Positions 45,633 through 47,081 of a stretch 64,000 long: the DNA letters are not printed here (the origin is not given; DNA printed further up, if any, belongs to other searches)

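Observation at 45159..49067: Stand-alone sulfotransferase + convergent alpha/beta-hydrolase directly after a TE-less PKS: candidate trans-acting sulfation/release system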

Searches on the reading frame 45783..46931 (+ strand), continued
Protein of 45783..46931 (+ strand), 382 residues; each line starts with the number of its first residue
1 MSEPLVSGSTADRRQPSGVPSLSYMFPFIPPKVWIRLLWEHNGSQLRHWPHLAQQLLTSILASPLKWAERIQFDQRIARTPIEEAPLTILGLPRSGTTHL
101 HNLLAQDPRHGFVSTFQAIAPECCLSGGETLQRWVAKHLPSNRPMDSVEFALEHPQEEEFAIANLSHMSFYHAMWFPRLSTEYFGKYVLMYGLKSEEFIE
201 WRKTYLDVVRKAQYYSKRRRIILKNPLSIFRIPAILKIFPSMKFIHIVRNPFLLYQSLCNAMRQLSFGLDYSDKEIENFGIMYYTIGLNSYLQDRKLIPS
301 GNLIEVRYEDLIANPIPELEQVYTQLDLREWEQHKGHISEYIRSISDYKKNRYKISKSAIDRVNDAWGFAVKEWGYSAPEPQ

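Call 13: find_encoding_contigs(protein=P0001, flank=10000, max_places=3)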
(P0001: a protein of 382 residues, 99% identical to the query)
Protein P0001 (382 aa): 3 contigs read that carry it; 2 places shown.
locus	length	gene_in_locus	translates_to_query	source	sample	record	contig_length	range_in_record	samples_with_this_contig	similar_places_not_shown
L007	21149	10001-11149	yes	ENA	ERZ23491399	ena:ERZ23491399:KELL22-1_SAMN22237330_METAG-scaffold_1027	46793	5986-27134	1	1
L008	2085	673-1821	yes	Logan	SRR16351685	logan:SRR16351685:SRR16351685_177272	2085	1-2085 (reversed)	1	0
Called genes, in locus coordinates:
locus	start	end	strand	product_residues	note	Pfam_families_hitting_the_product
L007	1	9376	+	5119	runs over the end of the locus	?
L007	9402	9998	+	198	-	-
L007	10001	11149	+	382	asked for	PF00685:Sulfotransfer_1, PF13469:Sulfotransfer_3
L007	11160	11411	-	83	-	PF07592:DDE_Tnp_ISAZ013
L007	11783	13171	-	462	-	-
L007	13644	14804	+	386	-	PF00174:Oxidored_molyb, PF03404:Mo-co_dimer (weak)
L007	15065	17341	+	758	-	PF07583:PSCyt2, PF07587:PSD1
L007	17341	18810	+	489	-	PF07394:DUF1501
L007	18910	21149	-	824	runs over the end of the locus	PF12228:DUF3604 (faint)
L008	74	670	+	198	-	-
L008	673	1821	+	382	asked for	PF00685:Sulfotransfer_1, PF13469:Sulfotransfer_3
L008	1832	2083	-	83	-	?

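Call 20: find_related_loci(query=window:45783-46931:+, collection=genome_contigs, flank=10000)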
Query window:45783-46931:+ (382 aa) in genome_contigs; peptide patterns used: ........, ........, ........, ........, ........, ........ (x = any residue, [..] = any of these).
21 stretches matched a pattern; 2 encode a relative of the query (tblastn E <= 1e-3); 2 distinct loci.
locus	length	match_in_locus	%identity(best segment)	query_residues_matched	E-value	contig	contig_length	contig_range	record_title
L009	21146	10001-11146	100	1-382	0e+0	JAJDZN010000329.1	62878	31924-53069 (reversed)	MAG: Bryobacterales bacterium isolate jk18x40bins.51 k141_307265, whole genome shotgun sequence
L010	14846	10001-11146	99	1-382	0e+0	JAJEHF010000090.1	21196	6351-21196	MAG: Bryobacterales bacterium isolate p16x60bins.27 k141_477677, whole genome shotgun sequence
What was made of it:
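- Bryobacterales MAG contigs carry an ST that is 100% and 99% identical (call 20).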

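Call 21: find_encoding_contigs(protein=P0007, flank=8000, max_places=2)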
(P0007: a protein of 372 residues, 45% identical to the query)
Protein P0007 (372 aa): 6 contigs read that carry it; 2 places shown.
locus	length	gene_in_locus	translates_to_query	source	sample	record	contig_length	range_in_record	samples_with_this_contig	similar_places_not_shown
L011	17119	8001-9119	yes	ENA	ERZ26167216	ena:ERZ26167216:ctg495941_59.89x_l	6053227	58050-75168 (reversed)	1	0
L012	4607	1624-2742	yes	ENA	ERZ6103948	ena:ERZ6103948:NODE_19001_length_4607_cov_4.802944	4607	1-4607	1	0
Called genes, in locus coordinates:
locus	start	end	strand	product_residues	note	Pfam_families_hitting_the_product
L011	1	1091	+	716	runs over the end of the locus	PF07715:Plug, PF00593:TonB_dep_Rec_b-barrel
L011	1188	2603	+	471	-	PF13701:DDE_Tnp_1_4, PF01609:DDE_Tnp_1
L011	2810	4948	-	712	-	PF01011:PQQ, PF13360:PQQ_2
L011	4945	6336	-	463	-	-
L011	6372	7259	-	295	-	-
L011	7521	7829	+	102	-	-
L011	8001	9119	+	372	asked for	PF00685:Sulfotransfer_1, PF13469:Sulfotransfer_3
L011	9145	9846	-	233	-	-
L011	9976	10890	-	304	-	PF13519:VWA_2 (weak)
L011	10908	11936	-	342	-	PF13519:VWA_2 (weak)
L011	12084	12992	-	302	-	-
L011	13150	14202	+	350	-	PF00155:Aminotran_1_2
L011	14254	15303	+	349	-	PF20434:BD-FAE, PF00561:Abhydrolase_1 (weak), PF07859:Abhydrolase_3 (weak), PF12697:Abhydrolase_6, PF00326:Peptidase_S9, PF01738:DLH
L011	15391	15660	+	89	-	-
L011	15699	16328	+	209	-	PF13563:2_5_RNA_ligase2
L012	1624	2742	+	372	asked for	PF00685:Sulfotransfer_1, PF13469:Sulfotransfer_3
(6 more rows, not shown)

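Call 22: find_encoding_contigs(protein=P0015, flank=8000, max_places=2)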
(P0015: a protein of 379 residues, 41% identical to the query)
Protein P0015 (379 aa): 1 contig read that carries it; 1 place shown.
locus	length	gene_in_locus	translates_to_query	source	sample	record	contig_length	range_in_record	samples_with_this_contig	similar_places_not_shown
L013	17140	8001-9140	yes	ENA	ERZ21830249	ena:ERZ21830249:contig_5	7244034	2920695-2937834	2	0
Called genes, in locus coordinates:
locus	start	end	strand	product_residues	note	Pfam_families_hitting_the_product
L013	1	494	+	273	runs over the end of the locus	PF01695:IstB_IS21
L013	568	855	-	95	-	-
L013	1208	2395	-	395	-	PF00078:RVT_1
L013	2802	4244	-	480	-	PF00078:RVT_1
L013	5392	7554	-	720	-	PF09471:Peptidase_M64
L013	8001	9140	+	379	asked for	PF00685:Sulfotransfer_1 (weak), PF13469:Sulfotransfer_3, PF17784:Sulfotransfer_4 (faint)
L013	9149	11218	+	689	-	PF05719:GPP34, PF00067:p450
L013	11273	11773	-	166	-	PF04191:PEMT (weak), PF04140:ICMT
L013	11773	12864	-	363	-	PF00195:Chal_sti_synt_N, PF08392:FAE1_CUT1_RppA, PF02797:Chal_sti_synt_C, PF08541:ACP_syn_III_C (weak)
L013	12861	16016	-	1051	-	PF00873:ACR_tran, PF03176:MMPL (faint)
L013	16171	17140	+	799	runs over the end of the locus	PF01590:GAF, PF13185:GAF_2, PF13492:GAF_3 (faint), PF00512:HisKA, PF13581:HATPase_c_2 (faint), PF02518:HATPase_c, PF00072:Response_reg, PF00486:Trans_reg_C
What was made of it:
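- A 41%-identical homologue sits beside a P450 and a type III PKS (call 22).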

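Call 23: find_encoding_contigs(protein=P0025, flank=8000, max_places=2)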
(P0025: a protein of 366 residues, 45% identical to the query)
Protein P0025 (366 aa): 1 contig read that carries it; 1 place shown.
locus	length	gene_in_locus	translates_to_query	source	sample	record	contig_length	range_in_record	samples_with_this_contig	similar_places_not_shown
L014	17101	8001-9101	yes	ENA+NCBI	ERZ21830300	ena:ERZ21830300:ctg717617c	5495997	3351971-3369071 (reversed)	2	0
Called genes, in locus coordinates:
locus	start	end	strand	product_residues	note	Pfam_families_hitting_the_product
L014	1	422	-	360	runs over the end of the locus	PF02771:Acyl-CoA_dh_N, PF00441:Acyl-CoA_dh_1, PF08028:Acyl-CoA_dh_2 (weak)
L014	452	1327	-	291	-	PF00106:adh_short, PF08659:KR, PF13561:adh_short_C2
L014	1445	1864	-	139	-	PF13650:Asp_protease_2, PF13975:gag-asp_proteas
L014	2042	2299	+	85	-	-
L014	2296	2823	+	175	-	-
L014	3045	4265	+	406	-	PF00202:Aminotran_3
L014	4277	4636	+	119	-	PF10067:DUF2306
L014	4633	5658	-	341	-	PF02445:NadA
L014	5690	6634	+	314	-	PF08443:RimK, PF02955:GSH-S_ATP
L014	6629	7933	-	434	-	-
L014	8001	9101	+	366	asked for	PF00685:Sulfotransfer_1 (weak), PF13469:Sulfotransfer_3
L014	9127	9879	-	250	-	PF00106:adh_short, PF08659:KR, PF13561:adh_short_C2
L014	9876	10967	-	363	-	PF07005:SBD_N, PF17042:NBD_C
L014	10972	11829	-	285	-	PF00753:Lactamase_B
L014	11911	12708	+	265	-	PF00378:ECH_1, PF16113:ECH_2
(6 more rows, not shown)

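Call 32: search_protein_families(library=pfam, proteins=[L003:11281-12405:+, L003:12402-12716:+], max_evalue=0.01)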
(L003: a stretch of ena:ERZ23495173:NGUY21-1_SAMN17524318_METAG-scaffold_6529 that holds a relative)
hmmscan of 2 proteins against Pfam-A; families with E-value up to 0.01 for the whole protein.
L003:11281-12405:+ (374 aa): 2 families
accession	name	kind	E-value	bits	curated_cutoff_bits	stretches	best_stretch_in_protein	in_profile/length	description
PF00149.33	Metallophos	-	9.4e-15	56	21.5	1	97-329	1-190/191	Calcineurin-like phosphoesterase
PF12850.12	Metallophos_2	-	0.00044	20.7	27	0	97-171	1-60/154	Calcineurin-like phosphoesterase superfamily domain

L003:12402-12716:+ (104 aa): 0 families

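Call 66: predict_structure(alignment_id=A2)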
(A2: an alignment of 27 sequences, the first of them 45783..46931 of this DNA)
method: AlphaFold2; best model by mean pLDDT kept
length: 382 residues; sequences in the alignment: 27
mean_pLDDT: 86.2   pTM: 0.86
mean pLDDT of the five models: 86.2, 85.7, 84.4, 83.9, 79.6
residues with pLDDT >= 90: 229; 70-90: 113; 50-70: 20; < 50: 20
segments of 3 or more residues with pLDDT < 50: 1-20
pLDDT, mean of each block of 10 residues (from residue 1): 29 36 71 85 65 83 92 95 95 92 95 95 92 87 74 92 92 79 89 91 96 95 93 96 97 90 69 83 91 97 97 96 96 94 85 88 94 94 86
secondary structure, 60 per line:
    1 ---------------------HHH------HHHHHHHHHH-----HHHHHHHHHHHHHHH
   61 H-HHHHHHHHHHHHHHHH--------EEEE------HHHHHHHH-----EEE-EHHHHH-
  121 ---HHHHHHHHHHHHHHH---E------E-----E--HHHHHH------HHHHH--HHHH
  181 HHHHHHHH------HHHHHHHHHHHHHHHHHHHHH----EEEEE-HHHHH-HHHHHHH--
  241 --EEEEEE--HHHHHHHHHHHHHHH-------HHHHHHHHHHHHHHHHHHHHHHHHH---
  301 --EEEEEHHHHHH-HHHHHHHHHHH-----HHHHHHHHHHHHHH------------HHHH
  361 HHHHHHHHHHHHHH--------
elements in order: H31-40 H46-61 H63-78 E87-90 H97-104 E110-112 H115-119 H124-138 H158-163 H170-174 H177-188 H195-215 E220-224 H226-230 H232-238 E243-248 H251-265 H273-297 E303-307 H308-313 H315-325 H331-344 H357-374
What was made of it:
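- On PAPS-dependent sulfotransferase, Sulfotransfer_3 / Stf1-Stf9-like: Model pLDDT is 86 (call 66).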

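Call 69: fold_search(model_id=the predicted structure, library=pdb)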
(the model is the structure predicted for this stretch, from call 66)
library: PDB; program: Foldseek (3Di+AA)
matches with E <= 10: 844; with E <= 0.001: 25
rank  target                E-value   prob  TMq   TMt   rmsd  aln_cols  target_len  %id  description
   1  2z6v                  8.6e-11  1.00  0.64  0.62   5.1       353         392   18  Crystal structure of sulfotransferase STF9 from Mycobacterium avium (released 2008-09-09)
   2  2zq5                  1.4e-09  1.00  0.63  0.65   7.3       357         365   17  Crystal structure of sulfotransferase STF1 from Mycobacterium tuberculosis H37Rv (type1 form) (released 2009-09-29)
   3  4gbm                  1.7e-05  1.00  0.37  0.48  11.0       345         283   16  Sulfotransferase Domain from the Curacin Biosynthetic Pathway (released 2012-10-17)
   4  8w5z_A                1.9e-05  1.00  0.45  0.51   9.2       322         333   17  Crystal structure of tick tyrosylprotein sulfotransferase reveals the activation mechanism of tick anticoagulant prote (released 2024-04-10)
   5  3ap3_B                3.5e-05  1.00  0.42  0.55  11.0       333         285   16  Crystal structure of human tyrosylprotein sulfotransferase-2 complexed with PAP (released 2011-10-26)
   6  5wrj_A                4.3e-05  1.00  0.45  0.60   9.6       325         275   15  Crystal structure of human tyrosylprotein sulfotransferase-1 complexed with PAP and gastrin peptide (released 2017-09-06)
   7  3ap3_C                5.2e-05  1.00  0.44  0.57  10.2       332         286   14  Crystal structure of human tyrosylprotein sulfotransferase-2 complexed with PAP (released 2011-10-26)
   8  3ap2_B                6.0e-05  1.00  0.46  0.57   9.4       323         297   16  Crystal structure of human tyrosylprotein sulfotransferase-2 complexed with PAP,C4 peptide, and phosphate ion (released 2011-10-26)
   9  3ap1_A                6.9e-05  1.00  0.46  0.57   9.9       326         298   14  Crystal structure of human tyrosylprotein sulfotransferase-2 complexed with PAP and C4 peptide (released 2011-10-26)
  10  5wrj_C                7.3e-05  1.00  0.44  0.59   9.6       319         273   13  Crystal structure of human tyrosylprotein sulfotransferase-1 complexed with PAP and gastrin peptide (released 2017-09-06)
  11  3ap3_A                7.6e-05  1.00  0.42  0.55   7.9       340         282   15  Crystal structure of human tyrosylprotein sulfotransferase-2 complexed with PAP (released 2011-10-26)
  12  4gox                  8.4e-05  1.00  0.36  0.48  11.7       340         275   13  Sulfotransferase Domain from the Synechococcus PCC 7002 Olefin Synthase (released 2012-10-17)
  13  9wwe                  8.8e-05  1.00  0.44  0.55  10.3       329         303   14  Crystal structure of human tyrosylprotein sulfotransferase 2 (TPST2) in cation-bound state (released 2025-12-31)
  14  3ap3_D                1.8e-04  1.00  0.44  0.56  10.2       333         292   15  Crystal structure of human tyrosylprotein sulfotransferase-2 complexed with PAP (released 2011-10-26)
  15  5wri_A                1.9e-04  1.00  0.44  0.59   9.2       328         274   14  Crystal structure of human tyrosylprotein sulfotransferase-1 complexed with PAP and C4 peptide (released 2017-09-13)
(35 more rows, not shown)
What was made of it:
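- On PAPS-dependent sulfotransferase, Sulfotransfer_3 / Stf1-Stf9-like: Foldseek top hits are 2z6v and 2zq5, with TMq 0.64 and 0.63 (call 69).
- On CurM/Ols-type ST-TE decarboxylative off-loading: 4gbm and 4gox give TMq 0.37 and 0.36, with E 2e-5 and 8e-5 (call 69).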

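Call 78: search_protein_families(library=ncbifam, proteins=[window:45783-46931:+, L003:11281-12405:+], max_evalue=0.001)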
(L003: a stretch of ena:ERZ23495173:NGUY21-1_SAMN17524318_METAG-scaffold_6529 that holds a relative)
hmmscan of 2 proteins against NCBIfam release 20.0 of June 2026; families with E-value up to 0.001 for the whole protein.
window:45783-46931:+ (382 aa): 0 families

L003:11281-12405:+ (374 aa): 2 families
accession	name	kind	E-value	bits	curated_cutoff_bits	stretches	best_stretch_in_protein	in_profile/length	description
TIGR03729.1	acc_ester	subfamily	5.2e-06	26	148.25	1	116-347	25-239/239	putative phosphoesterase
NF006988.0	PRK09453.1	equivalog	0.00059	19.7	117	0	97-138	1-43/183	phosphodiesterase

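Call 92: search_protein_representatives(protein=window:45783-46931:+)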
Query: 382 residues. Proteins with E-value up to 0.001 (for the whole library): 5676; up to 1e-10: 2286; up to 1e-30: 840. The best 150 are listed.
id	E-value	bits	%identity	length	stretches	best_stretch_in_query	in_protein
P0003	2.9e-193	658.5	73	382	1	2-382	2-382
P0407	6.8e-82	291.9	41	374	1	32-380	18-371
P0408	3.2e-81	289.7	40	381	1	19-379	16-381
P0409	1.6e-79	284.1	40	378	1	45-380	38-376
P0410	2.4e-78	280.2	42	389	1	32-378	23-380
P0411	2.0e-77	277.2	40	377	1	24-380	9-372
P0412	8.6e-77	275.1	39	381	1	21-379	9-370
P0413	5.4e-75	269.2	41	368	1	28-380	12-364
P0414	2.6e-74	266.9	39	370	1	35-379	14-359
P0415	1.4e-73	264.6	40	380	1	34-379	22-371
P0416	2.5e-73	263.7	39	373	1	50-381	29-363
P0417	6.1e-73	262.4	37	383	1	56-381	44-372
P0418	6.5e-73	262.4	38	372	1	32-377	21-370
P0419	2.7e-71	257.0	37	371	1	28-377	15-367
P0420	8.4e-71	255.4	38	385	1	34-379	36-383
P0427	3.6e-68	246.7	39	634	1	44-378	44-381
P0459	7.7e-62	225.9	37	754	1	52-377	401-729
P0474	1.8e-60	221.4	34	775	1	55-377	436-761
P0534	2.1e-54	201.4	34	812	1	28-372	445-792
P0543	5.8e-54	200.0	30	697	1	24-381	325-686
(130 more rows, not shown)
